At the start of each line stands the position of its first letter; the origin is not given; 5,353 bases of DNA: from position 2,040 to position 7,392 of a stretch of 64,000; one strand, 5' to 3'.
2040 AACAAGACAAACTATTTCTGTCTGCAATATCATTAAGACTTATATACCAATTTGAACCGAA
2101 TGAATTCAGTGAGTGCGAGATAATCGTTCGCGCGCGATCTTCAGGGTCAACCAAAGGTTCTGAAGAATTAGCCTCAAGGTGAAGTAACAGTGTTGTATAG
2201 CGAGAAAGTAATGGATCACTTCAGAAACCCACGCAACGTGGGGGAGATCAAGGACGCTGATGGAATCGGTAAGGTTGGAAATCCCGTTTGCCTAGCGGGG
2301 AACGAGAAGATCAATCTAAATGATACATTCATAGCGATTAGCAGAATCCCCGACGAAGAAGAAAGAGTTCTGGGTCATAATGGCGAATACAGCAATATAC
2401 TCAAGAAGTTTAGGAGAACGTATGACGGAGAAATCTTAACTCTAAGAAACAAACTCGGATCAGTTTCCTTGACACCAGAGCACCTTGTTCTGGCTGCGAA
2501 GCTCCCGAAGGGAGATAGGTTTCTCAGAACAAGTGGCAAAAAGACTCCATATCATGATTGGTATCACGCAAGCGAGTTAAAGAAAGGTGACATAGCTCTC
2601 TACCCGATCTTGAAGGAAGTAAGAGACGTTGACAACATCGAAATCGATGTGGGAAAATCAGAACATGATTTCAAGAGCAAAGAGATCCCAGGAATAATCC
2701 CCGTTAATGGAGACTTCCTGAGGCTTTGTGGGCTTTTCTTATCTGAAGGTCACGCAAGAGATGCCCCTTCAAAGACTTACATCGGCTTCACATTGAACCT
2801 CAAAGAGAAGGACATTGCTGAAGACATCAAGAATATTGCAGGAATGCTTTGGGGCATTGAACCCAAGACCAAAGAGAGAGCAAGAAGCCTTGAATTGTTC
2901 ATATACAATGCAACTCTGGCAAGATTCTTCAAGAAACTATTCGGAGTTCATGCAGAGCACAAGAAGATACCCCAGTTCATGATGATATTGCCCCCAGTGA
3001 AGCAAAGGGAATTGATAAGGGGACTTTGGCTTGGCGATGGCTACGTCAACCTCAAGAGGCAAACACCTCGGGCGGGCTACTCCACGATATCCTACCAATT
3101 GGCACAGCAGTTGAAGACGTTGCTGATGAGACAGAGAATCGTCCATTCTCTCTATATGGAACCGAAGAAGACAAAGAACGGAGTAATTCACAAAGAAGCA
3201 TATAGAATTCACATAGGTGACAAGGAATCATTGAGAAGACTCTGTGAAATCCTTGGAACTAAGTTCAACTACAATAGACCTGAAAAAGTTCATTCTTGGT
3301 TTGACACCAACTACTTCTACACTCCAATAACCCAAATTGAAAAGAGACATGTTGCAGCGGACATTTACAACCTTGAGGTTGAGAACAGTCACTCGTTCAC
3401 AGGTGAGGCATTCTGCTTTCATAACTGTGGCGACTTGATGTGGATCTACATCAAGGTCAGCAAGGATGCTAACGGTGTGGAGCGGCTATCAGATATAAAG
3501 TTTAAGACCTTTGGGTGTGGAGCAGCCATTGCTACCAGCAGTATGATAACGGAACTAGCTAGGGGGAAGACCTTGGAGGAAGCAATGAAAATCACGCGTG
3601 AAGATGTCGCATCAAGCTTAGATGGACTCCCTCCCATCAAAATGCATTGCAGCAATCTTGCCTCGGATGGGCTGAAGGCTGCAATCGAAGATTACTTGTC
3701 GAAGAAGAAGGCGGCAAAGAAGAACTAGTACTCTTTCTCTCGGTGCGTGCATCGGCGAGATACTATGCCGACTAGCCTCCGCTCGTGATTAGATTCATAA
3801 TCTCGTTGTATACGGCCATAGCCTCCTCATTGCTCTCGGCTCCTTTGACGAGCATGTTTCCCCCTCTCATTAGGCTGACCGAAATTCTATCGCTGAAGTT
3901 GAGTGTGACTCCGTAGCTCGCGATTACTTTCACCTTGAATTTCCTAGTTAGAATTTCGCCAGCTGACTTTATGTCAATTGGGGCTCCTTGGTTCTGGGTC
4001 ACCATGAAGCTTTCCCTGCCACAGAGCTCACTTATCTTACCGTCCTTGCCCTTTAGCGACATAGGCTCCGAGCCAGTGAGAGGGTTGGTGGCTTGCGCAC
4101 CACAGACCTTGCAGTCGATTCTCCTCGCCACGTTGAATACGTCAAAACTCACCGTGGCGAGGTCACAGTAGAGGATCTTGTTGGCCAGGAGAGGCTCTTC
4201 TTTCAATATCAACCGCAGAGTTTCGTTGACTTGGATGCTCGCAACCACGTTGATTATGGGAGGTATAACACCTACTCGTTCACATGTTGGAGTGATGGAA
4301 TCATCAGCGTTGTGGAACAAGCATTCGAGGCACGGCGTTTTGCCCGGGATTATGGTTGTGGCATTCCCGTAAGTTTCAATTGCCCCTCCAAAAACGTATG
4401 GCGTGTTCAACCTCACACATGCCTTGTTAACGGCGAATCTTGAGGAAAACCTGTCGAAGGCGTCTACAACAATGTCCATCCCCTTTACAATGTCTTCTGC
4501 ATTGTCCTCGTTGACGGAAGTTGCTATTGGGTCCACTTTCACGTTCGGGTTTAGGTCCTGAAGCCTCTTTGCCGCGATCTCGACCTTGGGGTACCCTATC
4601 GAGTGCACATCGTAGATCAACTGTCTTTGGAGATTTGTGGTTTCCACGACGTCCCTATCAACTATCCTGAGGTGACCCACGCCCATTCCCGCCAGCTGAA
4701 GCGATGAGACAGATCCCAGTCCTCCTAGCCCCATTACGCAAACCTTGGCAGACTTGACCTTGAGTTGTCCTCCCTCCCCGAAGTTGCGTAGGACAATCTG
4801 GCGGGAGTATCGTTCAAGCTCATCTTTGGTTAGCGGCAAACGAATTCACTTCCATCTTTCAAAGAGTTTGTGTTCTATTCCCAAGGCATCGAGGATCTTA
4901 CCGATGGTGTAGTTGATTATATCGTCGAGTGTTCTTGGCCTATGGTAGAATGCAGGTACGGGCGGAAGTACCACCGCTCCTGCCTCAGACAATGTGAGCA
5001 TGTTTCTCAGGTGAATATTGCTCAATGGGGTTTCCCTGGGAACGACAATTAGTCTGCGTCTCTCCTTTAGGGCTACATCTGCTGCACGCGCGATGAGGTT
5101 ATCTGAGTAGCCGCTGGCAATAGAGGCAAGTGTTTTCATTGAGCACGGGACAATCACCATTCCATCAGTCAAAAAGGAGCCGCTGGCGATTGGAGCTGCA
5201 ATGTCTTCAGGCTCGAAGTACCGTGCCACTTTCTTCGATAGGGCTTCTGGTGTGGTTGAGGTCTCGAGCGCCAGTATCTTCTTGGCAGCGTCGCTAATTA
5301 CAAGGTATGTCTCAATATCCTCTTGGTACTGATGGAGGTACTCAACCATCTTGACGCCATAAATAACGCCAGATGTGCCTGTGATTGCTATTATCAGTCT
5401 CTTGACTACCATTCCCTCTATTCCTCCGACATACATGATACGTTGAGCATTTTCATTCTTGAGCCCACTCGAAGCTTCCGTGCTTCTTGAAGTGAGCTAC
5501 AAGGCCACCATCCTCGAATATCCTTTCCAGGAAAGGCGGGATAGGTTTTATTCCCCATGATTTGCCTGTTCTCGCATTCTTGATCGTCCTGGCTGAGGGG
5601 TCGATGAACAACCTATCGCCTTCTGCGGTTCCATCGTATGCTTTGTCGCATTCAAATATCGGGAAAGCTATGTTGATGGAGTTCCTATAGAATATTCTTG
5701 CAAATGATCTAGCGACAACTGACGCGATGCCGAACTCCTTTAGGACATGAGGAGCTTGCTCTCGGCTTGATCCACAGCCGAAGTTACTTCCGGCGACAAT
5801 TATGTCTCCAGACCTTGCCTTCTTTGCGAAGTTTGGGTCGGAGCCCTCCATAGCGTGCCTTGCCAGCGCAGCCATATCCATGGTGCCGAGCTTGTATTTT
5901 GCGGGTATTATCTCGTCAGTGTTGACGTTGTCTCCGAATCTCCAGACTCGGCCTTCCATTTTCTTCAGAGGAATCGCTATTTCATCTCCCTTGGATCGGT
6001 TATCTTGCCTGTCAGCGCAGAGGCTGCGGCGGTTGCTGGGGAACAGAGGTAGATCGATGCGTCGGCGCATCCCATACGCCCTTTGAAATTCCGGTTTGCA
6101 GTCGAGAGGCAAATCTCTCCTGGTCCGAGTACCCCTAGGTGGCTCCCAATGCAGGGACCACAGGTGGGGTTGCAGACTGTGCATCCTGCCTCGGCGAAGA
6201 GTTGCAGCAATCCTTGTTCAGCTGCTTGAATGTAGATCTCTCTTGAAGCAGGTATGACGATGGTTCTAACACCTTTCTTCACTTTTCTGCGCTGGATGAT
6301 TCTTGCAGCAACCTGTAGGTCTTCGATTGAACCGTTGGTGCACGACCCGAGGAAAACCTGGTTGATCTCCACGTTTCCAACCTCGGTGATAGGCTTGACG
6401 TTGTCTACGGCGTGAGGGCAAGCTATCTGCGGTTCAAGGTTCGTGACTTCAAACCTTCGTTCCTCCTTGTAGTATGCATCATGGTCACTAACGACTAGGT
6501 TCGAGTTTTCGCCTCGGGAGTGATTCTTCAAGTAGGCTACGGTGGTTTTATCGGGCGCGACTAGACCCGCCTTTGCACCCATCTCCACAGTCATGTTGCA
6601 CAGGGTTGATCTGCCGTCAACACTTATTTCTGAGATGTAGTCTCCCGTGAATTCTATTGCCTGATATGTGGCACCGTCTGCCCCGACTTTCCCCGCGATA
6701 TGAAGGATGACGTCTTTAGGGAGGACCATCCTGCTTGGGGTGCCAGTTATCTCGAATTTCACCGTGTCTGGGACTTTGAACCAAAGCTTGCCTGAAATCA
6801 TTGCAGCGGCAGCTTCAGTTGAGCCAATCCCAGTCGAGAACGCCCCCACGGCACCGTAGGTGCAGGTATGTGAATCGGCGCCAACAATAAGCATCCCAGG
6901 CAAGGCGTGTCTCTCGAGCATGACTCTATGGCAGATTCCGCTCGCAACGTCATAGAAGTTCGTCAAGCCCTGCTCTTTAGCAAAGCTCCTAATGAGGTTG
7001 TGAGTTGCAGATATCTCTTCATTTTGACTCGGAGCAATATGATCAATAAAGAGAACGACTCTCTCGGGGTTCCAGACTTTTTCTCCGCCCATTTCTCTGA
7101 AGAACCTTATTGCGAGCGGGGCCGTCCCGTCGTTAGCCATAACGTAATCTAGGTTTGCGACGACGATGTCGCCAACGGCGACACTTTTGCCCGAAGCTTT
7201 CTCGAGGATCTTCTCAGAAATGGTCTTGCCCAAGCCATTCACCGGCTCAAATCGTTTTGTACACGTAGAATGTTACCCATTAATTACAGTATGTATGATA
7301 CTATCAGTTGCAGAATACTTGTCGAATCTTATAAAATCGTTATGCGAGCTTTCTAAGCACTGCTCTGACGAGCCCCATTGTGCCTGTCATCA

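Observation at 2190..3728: Homing-endonuclease intein inserted at the Fe-S ligand cysteine of IscU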

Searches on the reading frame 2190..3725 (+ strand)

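Call 4: search_protein_families(library=pfam, proteins=[window:2190-3725:+], max_evalue=0.1)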
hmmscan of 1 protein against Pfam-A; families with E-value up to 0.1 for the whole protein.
window:2190-3725:+ (512 aa): 6 families
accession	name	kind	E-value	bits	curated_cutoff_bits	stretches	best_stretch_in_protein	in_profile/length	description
PF01592.21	NifU_N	-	3e-42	144.2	22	2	411-508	32-126/127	NifU-like N terminal domain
PF14528.11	LAGLIDADG_3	-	3e-18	66.3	22.5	2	272-356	3-82/82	LAGLIDADG-like domain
PF14890.11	Intein_splicing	-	5.6e-06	26.7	35.8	1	122-412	76-155/155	Intein splicing domain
PF05204.19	Hom_end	-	0.00032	21.2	21.1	0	260-349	2-91/110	Homing endonuclease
PF18925.5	DUF5675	-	0.0026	18.1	26.7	0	331-367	62-98/114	Family of unknown function (DUF5675)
PF18929.5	DUF5678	-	0.016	15.5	23.2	0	58-82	16-40/49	Family of unknown function (DUF5678)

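Call 5: search_protein_families(library=ncbifam, proteins=[window:2190-3725:+], max_evalue=0.1)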
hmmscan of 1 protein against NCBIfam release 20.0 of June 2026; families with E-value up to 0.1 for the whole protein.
window:2190-3725:+ (512 aa): 13 families
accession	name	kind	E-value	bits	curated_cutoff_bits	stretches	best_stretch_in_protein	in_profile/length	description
TIGR03419.1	NifU_clost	equivalog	1.2e-53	180.6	187.9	2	410-506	29-120/121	Fe-S cluster assembly scaffold protein NifU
TIGR01999.1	iscU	equivalog_domain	1.1e-37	128.9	192.4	2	411-506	33-123/124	Fe-S cluster assembly scaffold IscU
TIGR02000.1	NifU_proper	equivalog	4.3e-34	118.2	273.3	2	412-503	34-122/290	Fe-S cluster assembly protein NifU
NF045703.1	rSAM_Tes_intein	exception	6.3e-18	64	1700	1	159-404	354-601/1040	tetraether lipid synthase Tes, intein-containing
TIGR01994.1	SUF_scaf_2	equivalog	1.7e-14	54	92.5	2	412-470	35-88/137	Fe-S cluster assembly sulfur transfer protein SufU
NF011303.0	PRK14715.1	equivalog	1.6e-10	38.7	1585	1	165-342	1110-1282/1627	DNA-directed DNA polymerase II large subunit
NF005852.0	PRK07773.1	equivalog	2.1e-09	36.3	780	1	249-357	589-696/886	replicative DNA helicase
NF006207.0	PRK08332.1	equivalog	1.5e-08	32.4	2400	1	142-415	977-1244/1684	vitamin B12-dependent ribonucleotide reductase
NF038098.1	GyrA_w_intein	exception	6e-07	27.7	1850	1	246-333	310-398/1232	intein-containing DNA gyrase subunit A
NF011491.0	PRK14898.1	equivalog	2e-05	22.8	783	1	150-321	219-384/860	DNA-directed RNA polymerase subunit A''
NF007072.0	PRK09519.1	equivalog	0.00016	20.2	1024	1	170-318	357-509/790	intein-containing recombinase RecA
TIGR01443.1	intein_Cterm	domain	0.00055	20.1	15.6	1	392-413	2-24/24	intein C-terminal splicing region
TIGR01445.1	intein_Nterm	domain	0.0053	17.7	24.5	1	34-101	1-82/83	intein N-terminal splicing region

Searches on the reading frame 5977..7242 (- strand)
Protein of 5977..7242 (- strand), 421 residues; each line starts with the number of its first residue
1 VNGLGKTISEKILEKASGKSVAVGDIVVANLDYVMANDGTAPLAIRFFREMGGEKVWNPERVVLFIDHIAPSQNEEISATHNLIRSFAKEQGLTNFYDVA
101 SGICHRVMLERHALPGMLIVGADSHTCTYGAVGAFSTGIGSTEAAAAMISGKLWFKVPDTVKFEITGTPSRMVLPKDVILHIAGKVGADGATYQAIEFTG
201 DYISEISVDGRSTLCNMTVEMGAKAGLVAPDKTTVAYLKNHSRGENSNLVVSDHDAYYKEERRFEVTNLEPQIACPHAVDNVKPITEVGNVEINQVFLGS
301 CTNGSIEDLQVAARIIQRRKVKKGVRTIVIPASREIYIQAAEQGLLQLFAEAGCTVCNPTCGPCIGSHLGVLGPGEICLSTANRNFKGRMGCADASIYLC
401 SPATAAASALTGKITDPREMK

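Call 64: find_homologous_proteins(query=window:5977-7242:-, max_evalue=1e-100)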
Query window:5977-7242:- (421 aa): 7845 proteins with E <= 1e-100 among 8000 candidates; the best 120 are listed. Only proteins of 231 to 737 residues were searched: fused or split forms outside these lengths cannot appear, so this answer is no evidence that the protein stands alone or is whole; lengths 'longer' or 'shorter' looks for them.
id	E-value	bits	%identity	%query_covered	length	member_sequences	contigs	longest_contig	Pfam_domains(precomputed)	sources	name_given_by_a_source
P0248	7.6e-279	942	100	99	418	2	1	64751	PF00330.26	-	-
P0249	2.0e-238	809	83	99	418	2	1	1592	PF28406.1,PF00330.26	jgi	jgi:3-isopropylmalate/(R)-2-methylmalate dehydratase large subunit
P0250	3.5e-232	789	81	99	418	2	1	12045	PF00330.26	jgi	jgi:3-isopropylmalate/(R)-2-methylmalate dehydratase large subunit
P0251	2.3e-230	783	79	99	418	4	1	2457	PF00330.26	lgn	-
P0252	4.7e-230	782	80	99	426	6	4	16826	PF00330.26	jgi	jgi:3-isopropylmalate/(R)-2-methylmalate dehydratase large subunit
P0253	2.0e-229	780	80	99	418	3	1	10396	PF00330.26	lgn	-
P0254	1.5e-227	773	78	100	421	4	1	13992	PF00330.26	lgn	-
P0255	4.1e-227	772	80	99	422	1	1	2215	PF00330.26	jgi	jgi:3-isopropylmalate/(R)-2-methylmalate dehydratase large subunit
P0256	2.2e-226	770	79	98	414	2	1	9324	PF00330.26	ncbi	-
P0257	1.1e-225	767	78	99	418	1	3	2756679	PF00330.26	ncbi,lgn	ncbi:MAG: 3-isopropylmalate dehydratase large subunit [Candidatus Atabeyarchaeum deiterrae]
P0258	1.1e-225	767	80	98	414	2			PF00330.26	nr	nr:3-isopropylmalate dehydratase large subunit [Candidatus Njordarchaeota archaeon]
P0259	1.6e-225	767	79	98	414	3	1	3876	PF00330.26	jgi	jgi:3-isopropylmalate/(R)-2-methylmalate dehydratase large subunit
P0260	2.8e-224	763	78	99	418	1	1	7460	PF00330.26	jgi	-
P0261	6.5e-223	758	78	98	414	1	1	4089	PF00330.26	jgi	jgi:3-isopropylmalate/(R)-2-methylmalate dehydratase large subunit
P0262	9.0e-223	758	78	98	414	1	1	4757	PF00330.26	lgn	-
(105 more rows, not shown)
